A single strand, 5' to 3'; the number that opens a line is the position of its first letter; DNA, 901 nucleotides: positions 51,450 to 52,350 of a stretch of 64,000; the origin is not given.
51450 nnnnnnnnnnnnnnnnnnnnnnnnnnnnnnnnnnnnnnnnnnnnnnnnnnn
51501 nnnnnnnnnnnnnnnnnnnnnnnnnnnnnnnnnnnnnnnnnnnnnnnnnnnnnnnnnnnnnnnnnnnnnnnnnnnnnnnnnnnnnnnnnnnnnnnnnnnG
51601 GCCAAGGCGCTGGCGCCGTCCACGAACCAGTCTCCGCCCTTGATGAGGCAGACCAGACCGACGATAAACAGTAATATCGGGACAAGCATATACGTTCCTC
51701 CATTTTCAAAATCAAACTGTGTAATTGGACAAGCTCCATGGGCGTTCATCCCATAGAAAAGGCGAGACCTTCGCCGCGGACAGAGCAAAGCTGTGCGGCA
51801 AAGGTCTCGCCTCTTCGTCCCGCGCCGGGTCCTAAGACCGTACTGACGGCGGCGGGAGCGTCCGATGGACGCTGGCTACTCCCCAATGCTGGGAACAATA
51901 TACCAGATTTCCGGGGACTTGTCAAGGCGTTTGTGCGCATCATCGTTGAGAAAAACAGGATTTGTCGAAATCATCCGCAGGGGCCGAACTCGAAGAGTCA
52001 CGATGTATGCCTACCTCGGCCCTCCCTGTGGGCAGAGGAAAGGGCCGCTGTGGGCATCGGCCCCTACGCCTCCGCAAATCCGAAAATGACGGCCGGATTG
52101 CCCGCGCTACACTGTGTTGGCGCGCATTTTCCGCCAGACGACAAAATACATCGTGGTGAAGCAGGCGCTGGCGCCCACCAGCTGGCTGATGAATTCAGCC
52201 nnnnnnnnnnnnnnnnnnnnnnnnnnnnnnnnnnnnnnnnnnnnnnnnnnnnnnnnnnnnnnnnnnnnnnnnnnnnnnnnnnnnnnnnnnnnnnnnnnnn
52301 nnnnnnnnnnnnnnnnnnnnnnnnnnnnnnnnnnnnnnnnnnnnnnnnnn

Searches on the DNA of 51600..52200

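Call 77: search_rna_families(source=window, start=51600, end=52200, threshold=evalue, max_evalue=1)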
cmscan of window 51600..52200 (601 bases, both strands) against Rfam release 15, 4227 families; matches with E-value up to 1: 7.
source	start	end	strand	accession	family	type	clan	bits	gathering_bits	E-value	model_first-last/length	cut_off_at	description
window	51754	51821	-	RF03880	mir-1684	Gene; miRNA;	-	27.2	60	0.0031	1-87/87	no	mir-1684 microRNA precursor family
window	51755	51816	-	RF04252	mir-8186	Gene; miRNA;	-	25.8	80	0.0026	1-61/61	no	mir-8186 microRNA precursor family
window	51784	51896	-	RF00080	Manganese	Cis-reg; riboswitch;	-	22.8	45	0.00028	1-177/177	no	Manganese Mn2+ riboswitch aptamer (yybP-ykoY)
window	51762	51810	+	RF04141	MIR8622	Gene; miRNA;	-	21.5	197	0.11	1-212/212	no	MIR8622 microRNA precursor family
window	51756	51816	-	RF00979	mir-553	Gene; miRNA;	-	19.2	82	0.75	10-53/62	no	mir-553 microRNA precursor family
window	51756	51817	+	RF04252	mir-8186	Gene; miRNA;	-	18.8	80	0.3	1-61/61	no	mir-8186 microRNA precursor family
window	51759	51885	-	RF02617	SSRC10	Gene; sRNA;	-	17.9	56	0.74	1-113/113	no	Streptococcus sRNA 10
